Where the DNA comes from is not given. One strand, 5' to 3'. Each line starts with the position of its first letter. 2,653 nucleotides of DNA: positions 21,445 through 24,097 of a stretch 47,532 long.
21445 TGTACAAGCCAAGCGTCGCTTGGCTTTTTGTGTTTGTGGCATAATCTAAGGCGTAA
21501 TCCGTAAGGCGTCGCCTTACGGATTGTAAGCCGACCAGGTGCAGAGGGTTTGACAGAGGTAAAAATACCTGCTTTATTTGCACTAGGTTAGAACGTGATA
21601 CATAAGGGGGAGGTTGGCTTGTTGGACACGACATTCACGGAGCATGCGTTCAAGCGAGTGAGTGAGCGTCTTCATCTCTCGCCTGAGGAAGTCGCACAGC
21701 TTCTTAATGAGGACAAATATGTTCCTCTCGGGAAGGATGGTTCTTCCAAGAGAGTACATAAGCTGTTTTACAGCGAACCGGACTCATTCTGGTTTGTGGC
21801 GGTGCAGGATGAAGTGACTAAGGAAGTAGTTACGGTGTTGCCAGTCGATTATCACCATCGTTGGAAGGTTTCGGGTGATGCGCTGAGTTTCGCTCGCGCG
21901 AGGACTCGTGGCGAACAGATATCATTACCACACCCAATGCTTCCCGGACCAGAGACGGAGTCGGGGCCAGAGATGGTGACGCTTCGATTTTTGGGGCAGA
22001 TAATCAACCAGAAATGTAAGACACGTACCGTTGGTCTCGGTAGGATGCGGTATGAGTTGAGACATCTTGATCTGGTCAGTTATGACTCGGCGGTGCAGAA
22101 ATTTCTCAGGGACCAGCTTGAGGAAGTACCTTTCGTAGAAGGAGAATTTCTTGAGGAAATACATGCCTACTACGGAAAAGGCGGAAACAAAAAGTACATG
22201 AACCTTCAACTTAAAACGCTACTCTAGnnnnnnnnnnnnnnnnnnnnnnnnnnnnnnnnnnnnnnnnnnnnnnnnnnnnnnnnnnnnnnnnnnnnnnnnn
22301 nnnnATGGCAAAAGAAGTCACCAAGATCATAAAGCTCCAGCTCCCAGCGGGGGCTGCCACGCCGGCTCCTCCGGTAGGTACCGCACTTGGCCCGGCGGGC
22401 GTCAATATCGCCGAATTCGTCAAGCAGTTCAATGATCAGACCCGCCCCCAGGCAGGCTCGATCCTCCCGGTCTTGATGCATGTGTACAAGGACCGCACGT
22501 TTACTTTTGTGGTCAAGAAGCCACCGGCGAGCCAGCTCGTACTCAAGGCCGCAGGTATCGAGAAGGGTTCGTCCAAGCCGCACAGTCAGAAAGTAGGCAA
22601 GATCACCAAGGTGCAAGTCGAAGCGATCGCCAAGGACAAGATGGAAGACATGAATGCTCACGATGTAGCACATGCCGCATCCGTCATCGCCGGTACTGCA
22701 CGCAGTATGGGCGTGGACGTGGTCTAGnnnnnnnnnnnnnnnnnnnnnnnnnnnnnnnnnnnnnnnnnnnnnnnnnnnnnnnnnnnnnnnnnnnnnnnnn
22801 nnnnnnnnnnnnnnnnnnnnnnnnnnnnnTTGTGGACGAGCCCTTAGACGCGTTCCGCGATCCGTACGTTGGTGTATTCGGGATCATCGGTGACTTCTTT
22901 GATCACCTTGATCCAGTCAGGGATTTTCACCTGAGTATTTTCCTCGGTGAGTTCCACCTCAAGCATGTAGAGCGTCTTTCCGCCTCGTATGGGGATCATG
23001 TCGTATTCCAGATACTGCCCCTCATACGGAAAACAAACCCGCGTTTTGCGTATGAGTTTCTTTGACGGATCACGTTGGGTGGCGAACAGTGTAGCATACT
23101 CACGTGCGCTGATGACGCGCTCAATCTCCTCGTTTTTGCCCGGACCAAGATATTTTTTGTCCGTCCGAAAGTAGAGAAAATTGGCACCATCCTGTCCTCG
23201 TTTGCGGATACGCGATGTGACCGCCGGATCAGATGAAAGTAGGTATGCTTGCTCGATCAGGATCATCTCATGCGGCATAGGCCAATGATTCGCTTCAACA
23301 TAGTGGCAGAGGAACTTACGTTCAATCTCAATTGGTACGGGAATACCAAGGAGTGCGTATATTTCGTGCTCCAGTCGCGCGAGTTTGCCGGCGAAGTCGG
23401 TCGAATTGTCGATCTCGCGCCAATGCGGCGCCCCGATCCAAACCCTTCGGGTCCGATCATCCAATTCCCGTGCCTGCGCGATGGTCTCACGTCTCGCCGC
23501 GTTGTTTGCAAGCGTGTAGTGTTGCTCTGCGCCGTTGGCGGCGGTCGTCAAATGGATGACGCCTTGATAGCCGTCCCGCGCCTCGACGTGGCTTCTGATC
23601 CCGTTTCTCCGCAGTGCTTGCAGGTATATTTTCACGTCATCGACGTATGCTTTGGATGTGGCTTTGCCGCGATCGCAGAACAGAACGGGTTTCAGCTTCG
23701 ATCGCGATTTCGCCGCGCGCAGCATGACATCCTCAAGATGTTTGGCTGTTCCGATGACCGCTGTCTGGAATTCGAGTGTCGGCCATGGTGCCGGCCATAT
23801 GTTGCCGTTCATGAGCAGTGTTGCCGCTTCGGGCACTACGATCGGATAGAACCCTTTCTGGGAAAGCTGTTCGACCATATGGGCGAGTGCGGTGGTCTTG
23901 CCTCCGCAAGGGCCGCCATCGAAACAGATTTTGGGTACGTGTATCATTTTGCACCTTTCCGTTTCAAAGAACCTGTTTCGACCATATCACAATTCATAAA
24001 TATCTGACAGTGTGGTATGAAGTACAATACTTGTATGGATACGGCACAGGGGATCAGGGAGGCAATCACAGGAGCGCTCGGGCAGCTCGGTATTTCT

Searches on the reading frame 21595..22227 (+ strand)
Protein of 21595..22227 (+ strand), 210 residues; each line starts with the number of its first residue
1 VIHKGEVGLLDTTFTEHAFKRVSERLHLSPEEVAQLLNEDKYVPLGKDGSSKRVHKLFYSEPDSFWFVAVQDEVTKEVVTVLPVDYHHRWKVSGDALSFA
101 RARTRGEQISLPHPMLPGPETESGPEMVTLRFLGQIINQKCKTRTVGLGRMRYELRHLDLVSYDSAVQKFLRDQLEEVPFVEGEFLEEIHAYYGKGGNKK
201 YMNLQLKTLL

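Call 7: search_protein_families(library=pfam, proteins=[window:21595-22227:+], max_evalue=0.01)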
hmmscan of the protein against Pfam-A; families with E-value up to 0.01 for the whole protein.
window:21595-22227:+ (210 aa): 0 families

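Call 17: find_encoding_contigs(protein=window:21595-22227:+, flank=8000, max_places=10)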
Protein window:21595-22227:+ (210 aa): 2 contigs read that carry it; 1 place shown.
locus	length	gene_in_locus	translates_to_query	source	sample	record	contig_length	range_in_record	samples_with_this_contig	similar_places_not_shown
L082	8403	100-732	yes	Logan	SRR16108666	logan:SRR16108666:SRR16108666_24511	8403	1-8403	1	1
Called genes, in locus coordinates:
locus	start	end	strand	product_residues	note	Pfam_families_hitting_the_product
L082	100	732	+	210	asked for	-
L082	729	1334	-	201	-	-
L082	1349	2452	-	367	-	PF13521:AAA_28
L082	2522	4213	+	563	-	PF03485:Arg_tRNA_synt_N, PF00750:tRNA-synt_1d, PF05746:DALR_1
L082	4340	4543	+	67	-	-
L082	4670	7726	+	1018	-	PF00133:tRNA-synt_1, PF09334:tRNA-synt_1g (faint), PF08264:Anticodon_1, PF19302:DUF5915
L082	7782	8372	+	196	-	PF11967:RecO_N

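Call 30: search_protein_families(library=padloc, proteins=[window:21595-22227:+], max_evalue=0.01)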
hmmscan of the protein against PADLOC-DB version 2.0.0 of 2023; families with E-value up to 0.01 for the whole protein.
window:21595-22227:+ (210 aa): 0 families

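Call 31: find_homologous_proteins(query=window:21595-22227:+)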
Query window:21595-22227:+ (210 aa): 6 proteins with E <= 0.001 among 146 candidates.
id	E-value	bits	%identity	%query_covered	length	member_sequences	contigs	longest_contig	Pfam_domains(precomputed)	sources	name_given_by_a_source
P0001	4.1e-137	472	100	100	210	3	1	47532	-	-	-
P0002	1.4e-84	301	70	95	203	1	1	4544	-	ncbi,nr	ncbi:hypothetical protein HYT05_01270 [Candidatus Kaiserbacteria bacterium]|nr:hypothetical protein 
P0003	2.1e-69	251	59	95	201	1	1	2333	-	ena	-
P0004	7.1e-60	220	74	67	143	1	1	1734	-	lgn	-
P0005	3.9e-51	192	50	96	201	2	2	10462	-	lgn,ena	-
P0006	3.6e-49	185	51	95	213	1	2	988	-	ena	-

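Call 33: find_encoding_contigs(protein=P0002, flank=6000)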
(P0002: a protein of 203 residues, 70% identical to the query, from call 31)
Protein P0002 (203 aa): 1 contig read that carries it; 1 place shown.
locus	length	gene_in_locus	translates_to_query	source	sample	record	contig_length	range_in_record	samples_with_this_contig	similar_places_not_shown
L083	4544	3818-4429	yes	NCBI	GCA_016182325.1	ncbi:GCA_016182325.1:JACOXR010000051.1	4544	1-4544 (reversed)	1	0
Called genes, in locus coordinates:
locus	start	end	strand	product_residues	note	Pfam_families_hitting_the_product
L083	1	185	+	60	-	?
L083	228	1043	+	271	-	PF04402:SIMPL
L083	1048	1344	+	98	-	PF12840:HTH_20 (weak), PF01022:HTH_5, PF24034:DUF7343 (weak), PF25212:HVO_A0114 (faint), PF01325:Fe_dep_repress (weak), PF09339:HTH_IclR (weak)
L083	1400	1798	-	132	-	PF01219:DAGK_prokar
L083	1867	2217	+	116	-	-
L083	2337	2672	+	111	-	PF00584:SecE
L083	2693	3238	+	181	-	PF02357:NusG, PF00467:KOW (weak)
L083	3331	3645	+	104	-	-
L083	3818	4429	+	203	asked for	-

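Call 34: find_encoding_contigs(protein=P0005, flank=6000)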
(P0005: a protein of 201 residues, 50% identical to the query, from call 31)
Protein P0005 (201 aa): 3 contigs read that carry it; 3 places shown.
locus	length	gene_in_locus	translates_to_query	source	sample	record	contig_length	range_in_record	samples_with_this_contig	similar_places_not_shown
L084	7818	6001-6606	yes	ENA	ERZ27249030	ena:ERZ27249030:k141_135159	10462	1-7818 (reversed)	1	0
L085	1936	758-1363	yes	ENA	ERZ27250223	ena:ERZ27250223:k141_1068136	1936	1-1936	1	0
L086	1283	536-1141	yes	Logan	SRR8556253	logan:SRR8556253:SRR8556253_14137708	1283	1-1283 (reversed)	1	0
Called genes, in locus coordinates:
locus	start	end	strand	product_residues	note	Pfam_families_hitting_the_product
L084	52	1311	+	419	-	PF00587:tRNA-synt_2b, PF03129:HGTP_anticodon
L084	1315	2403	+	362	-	PF06723:MreB_Mbl, PF00012:HSP70, PF14450:FtsA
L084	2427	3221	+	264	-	PF04085:MreC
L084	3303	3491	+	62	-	-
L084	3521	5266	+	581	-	PF03717:PBP_dimer (faint), PF00905:Transpeptidase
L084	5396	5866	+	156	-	PF03449:GreA_GreB_N, PF01272:GreA_GreB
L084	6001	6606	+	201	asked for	-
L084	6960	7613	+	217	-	PF00156:Pribosyltran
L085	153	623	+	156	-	PF03449:GreA_GreB_N, PF01272:GreA_GreB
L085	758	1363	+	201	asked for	-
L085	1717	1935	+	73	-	?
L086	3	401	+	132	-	?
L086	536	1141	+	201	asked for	-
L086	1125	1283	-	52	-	?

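Call 35: find_encoding_contigs(protein=P0003, flank=6000)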
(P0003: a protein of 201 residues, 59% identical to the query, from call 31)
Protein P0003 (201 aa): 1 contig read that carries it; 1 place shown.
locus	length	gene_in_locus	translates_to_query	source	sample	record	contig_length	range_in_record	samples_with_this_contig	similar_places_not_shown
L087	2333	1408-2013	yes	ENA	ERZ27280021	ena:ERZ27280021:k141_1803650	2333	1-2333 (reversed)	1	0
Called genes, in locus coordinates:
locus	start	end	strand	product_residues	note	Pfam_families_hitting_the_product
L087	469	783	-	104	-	-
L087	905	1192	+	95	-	PF01909:NTP_transf_2, PF18765:Polbeta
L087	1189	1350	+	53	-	-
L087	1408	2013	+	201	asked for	-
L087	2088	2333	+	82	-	?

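Call 40: find_related_loci(query=A1, collection=metagenome_contigs, flank=6000)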
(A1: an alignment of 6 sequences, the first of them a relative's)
Query A1 (210 aa) in metagenome_contigs; peptide patterns used: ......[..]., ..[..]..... (x = any residue, [..] = any of these).
98 stretches matched a pattern; 2 encode a relative of the query (tblastn E <= 1e-3); 2 distinct loci.
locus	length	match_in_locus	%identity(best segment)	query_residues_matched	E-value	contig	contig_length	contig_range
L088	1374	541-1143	50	9-210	6e-61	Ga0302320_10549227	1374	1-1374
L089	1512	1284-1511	62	8-84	8e-29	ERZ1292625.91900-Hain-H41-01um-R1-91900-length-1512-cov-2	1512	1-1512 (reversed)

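Call 41: find_related_loci(query=A1, collection=genome_contigs, flank=6000)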
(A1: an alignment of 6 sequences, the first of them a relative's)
Query A1 (210 aa) in genome_contigs; peptide patterns used: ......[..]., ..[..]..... (x = any residue, [..] = any of these).
67 stretches matched a pattern; 3 encode a relative of the query (tblastn E <= 1e-3); 3 distinct loci.
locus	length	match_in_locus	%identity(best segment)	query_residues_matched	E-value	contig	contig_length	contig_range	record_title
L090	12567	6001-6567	31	13-204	8e-21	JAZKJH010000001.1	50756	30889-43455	MAG: Patescibacteria group bacterium isolate ADI_DC_SW_02_SPN_11032020-bin097_1 DCSW02SPN_B097_1_000000000001, whole gen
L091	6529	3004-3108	46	48-82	1e-5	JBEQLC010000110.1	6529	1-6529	MAG: Desulfobacteria bacterium isolate Y21TTR20magb13s NODE_110_length_6529_cov_1.982331, whole genome shotgun sequence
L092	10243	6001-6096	47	51-82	5e-5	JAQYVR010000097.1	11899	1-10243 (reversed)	MAG: Desulfobacteria bacterium isolate SG_15_bin16 SG_15_bin.16.orig_15_k141_3577099, whole genome shotgun sequence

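Call 48: find_encoding_contigs(protein=P0004, flank=3000)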
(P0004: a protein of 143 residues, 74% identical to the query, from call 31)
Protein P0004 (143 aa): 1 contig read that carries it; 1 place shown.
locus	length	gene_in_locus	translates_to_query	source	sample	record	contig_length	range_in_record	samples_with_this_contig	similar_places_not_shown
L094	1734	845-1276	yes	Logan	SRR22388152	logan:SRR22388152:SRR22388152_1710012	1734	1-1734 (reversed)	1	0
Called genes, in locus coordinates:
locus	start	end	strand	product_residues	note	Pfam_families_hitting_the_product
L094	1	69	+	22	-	?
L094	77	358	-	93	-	-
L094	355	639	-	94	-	PF02604:PhdYeFM_antitox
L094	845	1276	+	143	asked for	-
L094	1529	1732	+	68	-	?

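Call 61: search_protein_families(library=pfam, proteins=[L087:136-900:+, L094:77-358:-, L094:355-639:-, L083:3331-3645:+, window:21595-22227:+], max_evalue=1)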
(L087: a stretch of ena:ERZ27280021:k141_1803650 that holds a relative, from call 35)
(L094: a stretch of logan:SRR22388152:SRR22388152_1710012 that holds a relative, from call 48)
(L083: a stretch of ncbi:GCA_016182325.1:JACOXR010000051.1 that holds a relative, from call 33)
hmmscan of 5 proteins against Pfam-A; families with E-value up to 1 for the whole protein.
L087:136-900:+ (255 aa): 5 families
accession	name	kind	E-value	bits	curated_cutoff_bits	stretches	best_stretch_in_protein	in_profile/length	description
PF03811.18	Zn_ribbon_InsA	-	0.0018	18.4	26.1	1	5-32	7-35/35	InsA N-terminal domain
PF12874.13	zf-met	-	0.042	14.6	21.2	1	26-38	1-13/25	Zinc-finger of C2H2 type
PF23217.2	DUF7066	-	0.1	13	27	1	25-39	8-22/53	Domain of unknown function (DUF7066)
PF24859.1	FdhE_central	-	0.16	12.6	27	1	6-39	2-39/39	FdhE, central domain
PF12760.12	Zn_ribbon_IS1595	-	0.41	11.1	25.4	1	5-34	20-46/46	Transposase zinc-ribbon domain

L094:77-358:- (93 aa): 1 family
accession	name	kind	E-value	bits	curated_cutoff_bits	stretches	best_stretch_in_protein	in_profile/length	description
PF05016.21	ParE_toxin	-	2.7e-05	25.1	23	1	7-82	2-88/89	ParE toxin of type II toxin-antitoxin system, parDE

L094:355-639:- (94 aa): 1 family
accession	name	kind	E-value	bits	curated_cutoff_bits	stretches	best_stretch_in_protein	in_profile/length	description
PF02604.26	PhdYeFM_antitox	-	9.7e-10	38.5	29.8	1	12-68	3-60/74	Antitoxin Phd_YefM, type II toxin-antitoxin system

L083:3331-3645:+ (104 aa): 1 family
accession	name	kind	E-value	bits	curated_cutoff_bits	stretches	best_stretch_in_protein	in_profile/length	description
PF00487.30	FA_desaturase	-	0.99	9.6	29.7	0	8-67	133-193/253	Fatty acid desaturase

window:21595-22227:+ (210 aa): 0 families

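Call 64: predict_structure(alignment_id=A1)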
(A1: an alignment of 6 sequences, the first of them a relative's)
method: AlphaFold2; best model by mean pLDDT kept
length: 210 residues; sequences in the alignment: 6
mean_pLDDT: 74.7   pTM: 0.43
mean pLDDT of the five models: 74.7, 73.1, 70.7, 70.7, 69.9
residues with pLDDT >= 90: 7; 70-90: 150; 50-70: 32; < 50: 21
segments of 3 or more residues with pLDDT < 50: 1-9, 112-122
pLDDT, mean of each block of 10 residues (from residue 1): 35 80 77 79 75 81 77 84 68 69 70 40 70 89 86 85 85 84 86 81 68
secondary structure, 60 per line:
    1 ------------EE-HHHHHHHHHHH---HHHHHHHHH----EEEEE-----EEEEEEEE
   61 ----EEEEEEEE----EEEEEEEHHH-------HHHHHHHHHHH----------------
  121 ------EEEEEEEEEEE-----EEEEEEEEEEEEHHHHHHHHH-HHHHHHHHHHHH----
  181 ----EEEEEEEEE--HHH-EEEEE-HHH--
elements in order: H16-26 H30-38 E43-47 E53-60 E65-72 E77-83 H94-104 E127-137 E143-154 H155-163 H165-176 E185-193 E200-204

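Call 69: fold_search(model_id=the predicted structure, library=pdb)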
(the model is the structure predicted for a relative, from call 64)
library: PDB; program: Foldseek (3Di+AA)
matches with E <= 10: 709; with E <= 0.001: 0
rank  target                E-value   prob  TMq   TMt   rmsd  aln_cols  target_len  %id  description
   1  6zlx                  1.0e-01  0.08  0.13  0.11  19.0       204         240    8  The structure of the ClpX-associated factor PDIP38 (released 2021-07-14)
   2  3hi2_D                1.1e-01  0.75  0.23  0.42   4.1        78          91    9  Structure of the N-terminal domain of the E. coli antitoxin MqsA (YgiT/b3021) in complex with the E. coli toxin MqsR ( (released 2010-01-12)
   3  3lha_B                1.2e-01  0.14  0.13  0.11  11.5       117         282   14  Crystal structure of mouse VPS26B(R240S/G241A/E242S) in spacegroup P41 21 2 (released 2010-02-02)
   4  8cml_E                1.5e-01  0.16  0.15  0.06  17.6       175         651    9  Cryo-EM structure of complement C5 in complex with nanobodies UNbC5-1 and UNbC5-2 (released 2023-09-27)
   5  3lh9_B                1.5e-01  0.14  0.13  0.10  10.8       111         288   14  Crystal structure of mouse VPS26B(L197S/R199E) in spacegroup P41 21 2 (released 2010-02-02)
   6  6rqj_B                1.5e-01  0.11  0.13  0.05  18.4       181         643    7  Structure of human complement C5 complexed with tick inhibitors OmCI, RaCI1 and CirpT1 (released 2020-01-08)
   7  3lh8_B                1.6e-01  0.12  0.13  0.11  11.5       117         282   14  Crystal structure of mouse VPS26B in spacegroup P41 21 2 (released 2010-02-02)
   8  3lha_A                1.7e-01  0.13  0.13  0.11  10.8       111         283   14  Crystal structure of mouse VPS26B(R240S/G241A/E242S) in spacegroup P41 21 2 (released 2010-02-02)
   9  1qm6_A                1.9e-01  0.10  0.12  0.08  16.1       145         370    8  Closed form of Clostridium perfringens alpha-toxin strain NCTC8237 (released 1999-09-27)
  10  6om5                  2.0e-01  0.08  0.17  0.15  18.0       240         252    9  Structure of a haemophore from Haemophilus haemolyticus (released 2019-12-04)
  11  3hi2_B                2.1e-01  0.63  0.24  0.42   4.2        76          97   12  Structure of the N-terminal domain of the E. coli antitoxin MqsA (YgiT/b3021) in complex with the E. coli toxin MqsR ( (released 2010-01-12)
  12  3lh8_A                2.2e-01  0.12  0.14  0.11  10.6       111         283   14  Crystal structure of mouse VPS26B in spacegroup P41 21 2 (released 2010-02-02)
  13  6rpt_C                2.4e-01  0.13  0.15  0.25  17.6       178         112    9  Structure of tick complement inhibitor CirpT1 complexed with macroglobubulin domain 4 of human complement C5 (released 2020-01-08)
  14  6rpt_A                2.5e-01  0.13  0.16  0.25  17.5       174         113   11  Structure of tick complement inhibitor CirpT1 complexed with macroglobubulin domain 4 of human complement C5 (released 2020-01-08)
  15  1xq4_B                2.5e-01  0.09  0.14  0.21  19.0       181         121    9  Crystal Structure of the Putative ApaA Protein from Bordetella pertussis, Northeast Structural Genomics Target BeR40 (released 2004-11-09)
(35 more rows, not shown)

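Call 80: search_protein_families(library=ncbifam, proteins=[window:21595-22227:+, L087:136-900:+], max_evalue=1)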
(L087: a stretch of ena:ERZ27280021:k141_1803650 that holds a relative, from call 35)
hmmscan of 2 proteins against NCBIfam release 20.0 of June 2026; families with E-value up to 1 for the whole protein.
window:21595-22227:+ (210 aa): 0 families

L087:136-900:+ (255 aa): 8 families
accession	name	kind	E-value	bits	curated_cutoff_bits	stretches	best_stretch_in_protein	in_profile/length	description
NF048019.1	IS256_Zn_var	equivalog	1.5e-61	208.3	150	1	8-243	2-235/304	IS256 family transposase, variant Zn-binding type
NF033544.1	transpos_IS1249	exception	2e-25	89.8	300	1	4-243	2-248/382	IS1249 family transposase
NF048018.1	IS256_N_4Cys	domain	3e-12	46.9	27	1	5-35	1-31/31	transposase-like zinc-binding domain-containing protein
NF050000.1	IS1_IS1595_Zn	domain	1e-11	45.2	28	1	6-37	1-33/34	IS1/IS1595 family N-terminal zinc-binding domain-containing protein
NF033558.1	transpos_IS1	equivalog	1.9e-08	34.5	100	1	6-46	1-42/199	IS1 family transposase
NF033543.2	transpos_IS256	equivalog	7.8e-06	25.1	150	1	149-219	190-261/338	IS256 family transposase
NF011274.0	PRK14681.1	equivalog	0.024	14.4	207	0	133-176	51-94/158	hypothetical protein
NF001213.0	PRK00183.1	equivalog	0.067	13.2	158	1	204-249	90-134/157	hypothetical protein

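Call 91: search_protein_representatives(alignment_id=A1)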
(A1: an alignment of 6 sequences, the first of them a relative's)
Query: 6 sequences, 201 profile positions. Proteins with E-value up to 0.001 (for the whole library): 764; up to 1e-10: 470; up to 1e-30: 21. The best 150 are listed.
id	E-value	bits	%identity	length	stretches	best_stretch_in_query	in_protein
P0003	1.1e-103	361.2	-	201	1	1-201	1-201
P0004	9.3e-81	286.3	-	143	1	1-143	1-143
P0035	4.2e-47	176.5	-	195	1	5-191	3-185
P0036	2.2e-42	161.1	-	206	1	2-194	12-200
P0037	2.1e-38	148.0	-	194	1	3-190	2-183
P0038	1.3e-37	145.5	-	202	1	5-189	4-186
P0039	1.7e-36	141.8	-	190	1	3-194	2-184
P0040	1.9e-36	141.7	-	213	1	3-191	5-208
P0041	9.6e-36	139.4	-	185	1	2-188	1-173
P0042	9.8e-36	139.3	-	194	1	8-189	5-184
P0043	8.1e-35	136.3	-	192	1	2-190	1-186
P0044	1.9e-34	135.2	-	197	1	3-149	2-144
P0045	7.4e-34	133.2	-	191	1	6-195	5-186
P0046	1.1e-33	132.6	-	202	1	4-190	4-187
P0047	3.3e-33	131.1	-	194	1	3-195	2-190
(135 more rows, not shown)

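Call 93: search_protein_families(library=pfam, alignment_id=A4, max_evalue=0.01)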
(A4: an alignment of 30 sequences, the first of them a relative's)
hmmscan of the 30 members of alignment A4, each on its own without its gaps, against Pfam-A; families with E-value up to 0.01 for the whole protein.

A. member 1, P0001 (210 aa): 0 families

B. families by the number of members that match (of 30 scanned): 2 families
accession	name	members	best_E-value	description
PF02241.23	MCR_beta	1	0.0032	Methyl-coenzyme M reductase beta subunit, C-terminal domain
PF14076.12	DUF4258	1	0.0041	Domain of unknown function (DUF4258)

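Call 94: search_protein_families(library=pfam, proteins=[L083:1867-2217:+], max_evalue=0.01)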
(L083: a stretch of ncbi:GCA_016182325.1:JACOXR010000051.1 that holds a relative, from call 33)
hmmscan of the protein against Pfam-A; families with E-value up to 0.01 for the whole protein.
L083:1867-2217:+ (116 aa): 1 family
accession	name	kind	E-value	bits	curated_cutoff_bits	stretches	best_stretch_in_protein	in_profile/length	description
PF11859.13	DUF3379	-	0.0091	15.8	33.2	1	4-71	52-123/232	Protein of unknown function (DUF3379)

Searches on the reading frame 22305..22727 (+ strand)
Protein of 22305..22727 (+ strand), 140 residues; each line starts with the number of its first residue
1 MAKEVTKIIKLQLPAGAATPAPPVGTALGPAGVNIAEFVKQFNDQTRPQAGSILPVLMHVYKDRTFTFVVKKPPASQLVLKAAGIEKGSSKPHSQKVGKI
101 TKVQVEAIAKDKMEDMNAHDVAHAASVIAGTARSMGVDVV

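Call 7: search_protein_families(library=pfam, proteins=[window:22305-22727:+], max_evalue=0.01)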
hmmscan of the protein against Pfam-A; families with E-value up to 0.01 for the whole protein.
window:22305-22727:+ (140 aa): 2 families
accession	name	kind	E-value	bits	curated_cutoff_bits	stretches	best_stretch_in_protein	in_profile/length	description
PF00298.24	Ribosomal_L11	-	9.7e-27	93.6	21.4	1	71-139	1-69/69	Ribosomal protein L11, RNA binding domain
PF03946.19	Ribosomal_L11_N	-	4e-24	84.6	32.9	1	9-66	1-58/58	Ribosomal protein L11, N-terminal domain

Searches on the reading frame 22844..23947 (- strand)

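Call 7: search_protein_families(library=pfam, proteins=[window:22844-23947:-], max_evalue=0.01)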
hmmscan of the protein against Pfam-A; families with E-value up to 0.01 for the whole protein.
window:22844-23947:- (367 aa): 1 family
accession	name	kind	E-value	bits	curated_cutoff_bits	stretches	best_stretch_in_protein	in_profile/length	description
PF13521.12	AAA_28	-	2.7e-16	60.7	27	1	6-185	1-161/164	AAA domain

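Call 30: search_protein_families(library=padloc, proteins=[window:22844-23947:-], max_evalue=0.01)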
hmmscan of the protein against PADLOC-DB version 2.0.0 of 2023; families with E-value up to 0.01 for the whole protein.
window:22844-23947:- (367 aa): 0 families

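Call 80: search_protein_families(library=ncbifam, proteins=[window:22844-23947:-], max_evalue=1)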
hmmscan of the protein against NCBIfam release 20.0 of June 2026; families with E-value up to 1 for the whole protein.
window:22844-23947:- (367 aa): 0 families
